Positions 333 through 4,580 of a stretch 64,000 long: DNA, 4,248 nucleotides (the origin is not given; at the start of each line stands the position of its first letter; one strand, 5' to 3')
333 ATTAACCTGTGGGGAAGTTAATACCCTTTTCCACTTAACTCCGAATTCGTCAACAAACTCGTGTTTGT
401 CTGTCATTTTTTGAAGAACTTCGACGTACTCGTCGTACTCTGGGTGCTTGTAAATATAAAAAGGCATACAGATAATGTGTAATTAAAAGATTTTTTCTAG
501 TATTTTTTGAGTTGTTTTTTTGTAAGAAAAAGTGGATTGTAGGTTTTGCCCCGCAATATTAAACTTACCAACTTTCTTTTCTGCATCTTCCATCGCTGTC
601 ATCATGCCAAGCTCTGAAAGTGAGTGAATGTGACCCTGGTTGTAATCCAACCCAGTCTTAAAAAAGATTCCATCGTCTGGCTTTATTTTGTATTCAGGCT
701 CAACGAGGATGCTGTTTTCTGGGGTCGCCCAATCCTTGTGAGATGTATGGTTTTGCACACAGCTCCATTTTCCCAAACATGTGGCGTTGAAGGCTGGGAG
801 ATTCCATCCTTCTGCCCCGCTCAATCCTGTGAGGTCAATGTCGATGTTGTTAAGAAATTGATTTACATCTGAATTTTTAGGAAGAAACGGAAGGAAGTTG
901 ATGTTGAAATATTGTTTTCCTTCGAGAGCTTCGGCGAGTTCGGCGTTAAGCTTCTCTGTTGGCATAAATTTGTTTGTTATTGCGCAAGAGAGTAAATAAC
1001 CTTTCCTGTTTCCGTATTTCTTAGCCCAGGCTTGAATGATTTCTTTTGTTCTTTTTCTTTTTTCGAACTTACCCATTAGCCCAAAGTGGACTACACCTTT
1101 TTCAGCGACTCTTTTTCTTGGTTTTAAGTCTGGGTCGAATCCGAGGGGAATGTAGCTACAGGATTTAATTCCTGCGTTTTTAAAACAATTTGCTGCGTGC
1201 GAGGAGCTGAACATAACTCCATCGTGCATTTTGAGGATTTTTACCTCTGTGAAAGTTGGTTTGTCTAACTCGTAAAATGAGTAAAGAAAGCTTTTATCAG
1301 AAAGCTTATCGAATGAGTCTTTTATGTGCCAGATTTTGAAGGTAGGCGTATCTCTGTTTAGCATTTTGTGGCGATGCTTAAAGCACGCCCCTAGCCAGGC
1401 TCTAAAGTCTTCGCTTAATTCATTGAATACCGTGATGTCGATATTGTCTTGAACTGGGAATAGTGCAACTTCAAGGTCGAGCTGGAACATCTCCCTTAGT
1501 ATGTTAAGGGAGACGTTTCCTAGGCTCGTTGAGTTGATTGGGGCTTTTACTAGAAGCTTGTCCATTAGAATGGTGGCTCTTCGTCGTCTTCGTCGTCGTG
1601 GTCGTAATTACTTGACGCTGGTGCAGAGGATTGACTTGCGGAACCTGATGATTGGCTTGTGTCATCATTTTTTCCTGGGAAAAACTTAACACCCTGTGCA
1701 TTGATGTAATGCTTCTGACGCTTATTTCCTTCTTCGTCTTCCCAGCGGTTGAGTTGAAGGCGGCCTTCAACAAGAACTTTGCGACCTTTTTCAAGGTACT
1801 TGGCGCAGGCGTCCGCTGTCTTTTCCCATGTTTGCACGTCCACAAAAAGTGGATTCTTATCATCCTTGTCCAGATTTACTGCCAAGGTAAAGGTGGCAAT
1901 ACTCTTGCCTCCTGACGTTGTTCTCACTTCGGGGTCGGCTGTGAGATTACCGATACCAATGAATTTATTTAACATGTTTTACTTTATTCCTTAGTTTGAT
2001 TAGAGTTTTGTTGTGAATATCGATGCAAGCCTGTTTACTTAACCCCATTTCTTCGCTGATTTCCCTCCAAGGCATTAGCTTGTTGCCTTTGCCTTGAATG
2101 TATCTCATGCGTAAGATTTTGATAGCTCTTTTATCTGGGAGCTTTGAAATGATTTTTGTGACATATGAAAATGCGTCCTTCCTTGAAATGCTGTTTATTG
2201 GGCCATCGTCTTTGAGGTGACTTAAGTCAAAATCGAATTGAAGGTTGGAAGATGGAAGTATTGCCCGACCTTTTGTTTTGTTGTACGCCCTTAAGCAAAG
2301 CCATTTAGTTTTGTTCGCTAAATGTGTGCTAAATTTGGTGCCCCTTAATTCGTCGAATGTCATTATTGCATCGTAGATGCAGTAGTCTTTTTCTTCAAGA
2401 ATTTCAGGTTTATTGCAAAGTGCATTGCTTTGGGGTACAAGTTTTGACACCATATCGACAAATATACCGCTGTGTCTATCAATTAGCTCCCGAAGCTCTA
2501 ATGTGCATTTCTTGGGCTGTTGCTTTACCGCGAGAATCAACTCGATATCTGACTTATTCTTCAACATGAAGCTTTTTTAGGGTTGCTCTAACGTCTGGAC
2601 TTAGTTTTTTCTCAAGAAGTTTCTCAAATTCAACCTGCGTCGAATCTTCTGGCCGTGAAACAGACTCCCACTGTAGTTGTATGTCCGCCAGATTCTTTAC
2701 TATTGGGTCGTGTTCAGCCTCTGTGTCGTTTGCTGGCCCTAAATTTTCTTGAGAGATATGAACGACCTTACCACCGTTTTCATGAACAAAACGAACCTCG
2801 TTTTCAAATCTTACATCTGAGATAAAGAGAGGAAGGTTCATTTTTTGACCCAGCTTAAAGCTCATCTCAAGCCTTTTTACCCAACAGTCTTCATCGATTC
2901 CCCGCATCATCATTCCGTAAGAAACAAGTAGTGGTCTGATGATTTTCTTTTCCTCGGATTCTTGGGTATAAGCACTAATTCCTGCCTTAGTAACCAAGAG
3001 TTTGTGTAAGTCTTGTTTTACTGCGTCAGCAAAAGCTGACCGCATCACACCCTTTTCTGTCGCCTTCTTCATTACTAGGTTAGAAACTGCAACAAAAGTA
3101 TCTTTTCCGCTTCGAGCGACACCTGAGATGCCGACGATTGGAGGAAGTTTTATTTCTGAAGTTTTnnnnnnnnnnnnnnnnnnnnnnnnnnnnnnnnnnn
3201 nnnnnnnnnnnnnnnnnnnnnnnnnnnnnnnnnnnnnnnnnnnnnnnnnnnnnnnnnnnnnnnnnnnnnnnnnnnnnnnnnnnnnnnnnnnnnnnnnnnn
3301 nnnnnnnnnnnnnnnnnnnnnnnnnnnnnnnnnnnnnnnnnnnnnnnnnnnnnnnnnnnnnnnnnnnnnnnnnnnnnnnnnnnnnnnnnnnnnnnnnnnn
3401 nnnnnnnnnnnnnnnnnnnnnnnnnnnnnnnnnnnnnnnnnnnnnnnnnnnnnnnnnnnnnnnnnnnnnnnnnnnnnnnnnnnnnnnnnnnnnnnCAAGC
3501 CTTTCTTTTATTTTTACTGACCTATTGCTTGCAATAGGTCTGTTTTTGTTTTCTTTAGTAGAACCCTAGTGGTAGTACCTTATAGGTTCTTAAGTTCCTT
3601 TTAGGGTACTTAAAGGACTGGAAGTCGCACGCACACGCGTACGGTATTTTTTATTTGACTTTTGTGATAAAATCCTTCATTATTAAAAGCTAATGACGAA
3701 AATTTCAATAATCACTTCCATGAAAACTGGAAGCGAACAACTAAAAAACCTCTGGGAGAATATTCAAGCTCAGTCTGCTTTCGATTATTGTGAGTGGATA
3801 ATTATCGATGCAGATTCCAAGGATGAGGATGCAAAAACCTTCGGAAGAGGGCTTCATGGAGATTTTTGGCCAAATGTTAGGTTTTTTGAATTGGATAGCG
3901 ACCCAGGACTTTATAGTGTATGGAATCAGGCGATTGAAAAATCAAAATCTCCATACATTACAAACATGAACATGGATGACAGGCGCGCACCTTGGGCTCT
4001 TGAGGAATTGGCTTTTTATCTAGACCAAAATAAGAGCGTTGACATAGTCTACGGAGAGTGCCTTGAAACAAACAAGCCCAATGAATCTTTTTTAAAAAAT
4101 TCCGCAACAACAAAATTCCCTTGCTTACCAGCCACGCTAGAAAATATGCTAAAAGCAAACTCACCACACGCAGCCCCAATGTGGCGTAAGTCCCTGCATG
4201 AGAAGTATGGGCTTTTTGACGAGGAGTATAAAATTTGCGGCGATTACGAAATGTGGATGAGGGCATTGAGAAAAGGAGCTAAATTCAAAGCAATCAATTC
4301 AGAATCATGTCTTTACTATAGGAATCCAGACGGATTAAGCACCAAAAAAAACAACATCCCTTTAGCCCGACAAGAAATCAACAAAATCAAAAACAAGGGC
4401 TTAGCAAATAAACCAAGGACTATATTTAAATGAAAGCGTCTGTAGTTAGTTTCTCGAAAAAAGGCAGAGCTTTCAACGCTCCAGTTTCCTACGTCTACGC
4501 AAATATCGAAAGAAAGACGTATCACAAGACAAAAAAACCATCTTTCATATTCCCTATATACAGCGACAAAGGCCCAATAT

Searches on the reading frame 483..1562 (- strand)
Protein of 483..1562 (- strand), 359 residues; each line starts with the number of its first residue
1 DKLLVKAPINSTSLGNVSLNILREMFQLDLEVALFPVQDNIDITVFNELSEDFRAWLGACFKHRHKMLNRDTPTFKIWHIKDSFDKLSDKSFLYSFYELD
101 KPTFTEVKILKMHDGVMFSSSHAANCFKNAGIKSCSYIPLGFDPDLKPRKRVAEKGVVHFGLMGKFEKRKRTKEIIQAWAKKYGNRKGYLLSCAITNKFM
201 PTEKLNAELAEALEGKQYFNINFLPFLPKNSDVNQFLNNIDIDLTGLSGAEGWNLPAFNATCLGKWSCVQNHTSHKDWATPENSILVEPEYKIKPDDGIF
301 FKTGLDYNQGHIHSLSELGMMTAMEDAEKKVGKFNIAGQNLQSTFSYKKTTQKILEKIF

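Call 28: search_protein_families(library=pfam, proteins=[window:483-1562:-], max_evalue=0.01)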
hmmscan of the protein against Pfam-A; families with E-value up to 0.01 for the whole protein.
window:483-1562:- (359 aa): 0 families

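Call 61: search_protein_families(library=phrogs, proteins=[window:483-1562:-], max_evalue=0.001)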
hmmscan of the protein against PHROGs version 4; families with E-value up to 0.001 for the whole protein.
window:483-1562:- (359 aa): 1 family
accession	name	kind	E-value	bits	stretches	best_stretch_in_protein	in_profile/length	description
phrog_2170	-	moron, auxiliary metabolic gene and host takeover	2.8e-17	63.9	1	6-356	10-367/374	glycosyltransferase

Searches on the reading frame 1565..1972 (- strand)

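Call 61: search_protein_families(library=phrogs, proteins=[window:1565-1972:-], max_evalue=0.001)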
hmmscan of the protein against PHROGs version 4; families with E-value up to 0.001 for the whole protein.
window:1565-1972:- (135 aa): 4 families
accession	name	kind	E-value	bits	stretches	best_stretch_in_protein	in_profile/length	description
phrog_44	-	DNA, RNA and nucleotide metabolism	8e-40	138.3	1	1-135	87-228/271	single strand DNA binding protein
phrog_25370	-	unknown function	2.9e-05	24.7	1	7-38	8-39/48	-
phrog_4932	-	DNA, RNA and nucleotide metabolism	6.4e-05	24.1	1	18-130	15-112/117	single strand DNA binding protein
phrog_26861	-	unknown function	8.4e-05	22.9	1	8-79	141-210/242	-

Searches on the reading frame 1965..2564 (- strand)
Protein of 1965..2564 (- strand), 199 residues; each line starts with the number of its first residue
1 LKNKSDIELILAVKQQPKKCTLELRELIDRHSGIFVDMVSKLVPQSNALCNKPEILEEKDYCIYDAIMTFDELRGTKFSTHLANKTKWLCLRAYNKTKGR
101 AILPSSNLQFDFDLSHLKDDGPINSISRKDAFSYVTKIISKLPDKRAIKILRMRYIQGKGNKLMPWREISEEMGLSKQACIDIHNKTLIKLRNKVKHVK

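Call 27: search_protein_families(library=pfam, proteins=[window:1965-2564:-], max_evalue=0.01)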
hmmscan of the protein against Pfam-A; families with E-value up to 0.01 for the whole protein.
window:1965-2564:- (199 aa): 1 family
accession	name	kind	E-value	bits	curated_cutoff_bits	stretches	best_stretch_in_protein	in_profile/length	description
PF04545.22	Sigma70_r4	-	0.008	16.1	24.1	0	146-192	8-49/50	Sigma-70, region 4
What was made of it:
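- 1965..2567 (-): 199-aa sigma-like protein. A candidate reader of a non-TTGACA promoter class. Sigma70_r4 E=0.008, below the Pfam cut-off (call 27).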

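Call 61: search_protein_families(library=phrogs, proteins=[window:1965-2564:-], max_evalue=0.001)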
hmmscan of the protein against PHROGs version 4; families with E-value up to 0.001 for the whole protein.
window:1965-2564:- (199 aa): 4 families
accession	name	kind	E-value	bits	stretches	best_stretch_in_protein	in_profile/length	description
phrog_36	-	transcription regulation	1.6e-07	32.2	1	135-193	133-185/220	transcriptional regulator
phrog_248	-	transcription regulation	6.1e-06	27.4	1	123-191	71-133/161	transcriptional activator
phrog_351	-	transcription regulation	0.00015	21.5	1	62-195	543-726/928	RNA polymerase sigma factor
phrog_1740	-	transcription regulation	0.00017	21.2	1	108-196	138-217/567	RNA polymerase sigma factor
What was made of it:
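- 1965..2567 (-): PHROG sigma-factor families E about 1e-4 (call 61).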

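Call 62: search_solved_structures(query=window:1965-2564:-, max_evalue=1)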
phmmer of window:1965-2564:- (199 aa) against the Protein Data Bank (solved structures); distinct sequences matched with E-value up to 1: 7.
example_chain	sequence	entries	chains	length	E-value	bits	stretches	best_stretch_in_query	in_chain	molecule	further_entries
7lq4_A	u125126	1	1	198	0.0011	21.8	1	28-92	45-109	WhiG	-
5ztb_E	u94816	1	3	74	0.077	15.8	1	149-196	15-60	Sulfur carrier protein TtuB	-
5gha_E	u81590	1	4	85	0.091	15.6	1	148-196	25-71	Sulfur Carrier TtuB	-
7vf9_F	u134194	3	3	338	0.17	14.7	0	117-193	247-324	RNA polymerase sigma factor RpoS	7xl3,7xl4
6pfv_A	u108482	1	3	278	0.39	13.5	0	118-196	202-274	RNA polymerase sigma factor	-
6pfj_A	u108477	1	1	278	0.52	13.1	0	118-196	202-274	RNA polymerase sigma factor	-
3n97_A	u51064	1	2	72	0.63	12.8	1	136-195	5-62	RNA polymerase sigma factor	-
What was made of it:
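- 1965..2567 (-): WhiG region 2 E=0.001 (call 62).
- A phage-encoded sigma-like protein exists (calls 27, 61, 62).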

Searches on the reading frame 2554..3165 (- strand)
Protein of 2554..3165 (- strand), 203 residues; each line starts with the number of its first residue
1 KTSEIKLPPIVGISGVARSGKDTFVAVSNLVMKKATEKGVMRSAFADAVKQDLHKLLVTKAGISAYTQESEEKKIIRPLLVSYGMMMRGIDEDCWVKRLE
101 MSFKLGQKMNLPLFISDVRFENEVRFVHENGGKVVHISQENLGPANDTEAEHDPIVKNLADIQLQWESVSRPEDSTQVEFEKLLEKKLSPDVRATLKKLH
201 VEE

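Call 28: search_protein_families(library=pfam, proteins=[window:2554-3165:-], max_evalue=0.01)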
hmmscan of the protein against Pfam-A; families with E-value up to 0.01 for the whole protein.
window:2554-3165:- (203 aa): 2 families
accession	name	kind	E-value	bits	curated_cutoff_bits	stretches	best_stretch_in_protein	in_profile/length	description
PF21448.3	DNMK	-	1.2e-07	32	27.1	1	45-142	100-199/232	Deoxynucleotide monophosphate kinase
PF04275.20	P-mevalo_kinase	-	7.4e-06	26.3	33.8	1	13-130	1-111/114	Phosphomevalonate kinase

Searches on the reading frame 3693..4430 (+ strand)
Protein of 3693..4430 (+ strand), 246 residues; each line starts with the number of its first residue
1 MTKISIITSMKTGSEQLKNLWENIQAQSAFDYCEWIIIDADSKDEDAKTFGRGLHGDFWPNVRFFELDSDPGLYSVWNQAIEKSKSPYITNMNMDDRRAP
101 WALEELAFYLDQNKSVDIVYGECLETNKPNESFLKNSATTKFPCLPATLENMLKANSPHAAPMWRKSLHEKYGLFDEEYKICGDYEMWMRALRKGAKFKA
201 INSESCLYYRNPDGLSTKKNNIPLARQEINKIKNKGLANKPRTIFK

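Call 67: search_protein_families(library=pfam, proteins=[window:3693-4430:+], max_evalue=0.001)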
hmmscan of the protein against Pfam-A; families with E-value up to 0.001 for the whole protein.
window:3693-4430:+ (246 aa): 1 family
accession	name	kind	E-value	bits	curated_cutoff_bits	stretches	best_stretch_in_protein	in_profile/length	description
PF00535.33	Glycos_transf_2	-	3.7e-10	40.4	23.3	1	5-155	1-147/168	Glycosyl transferase family 2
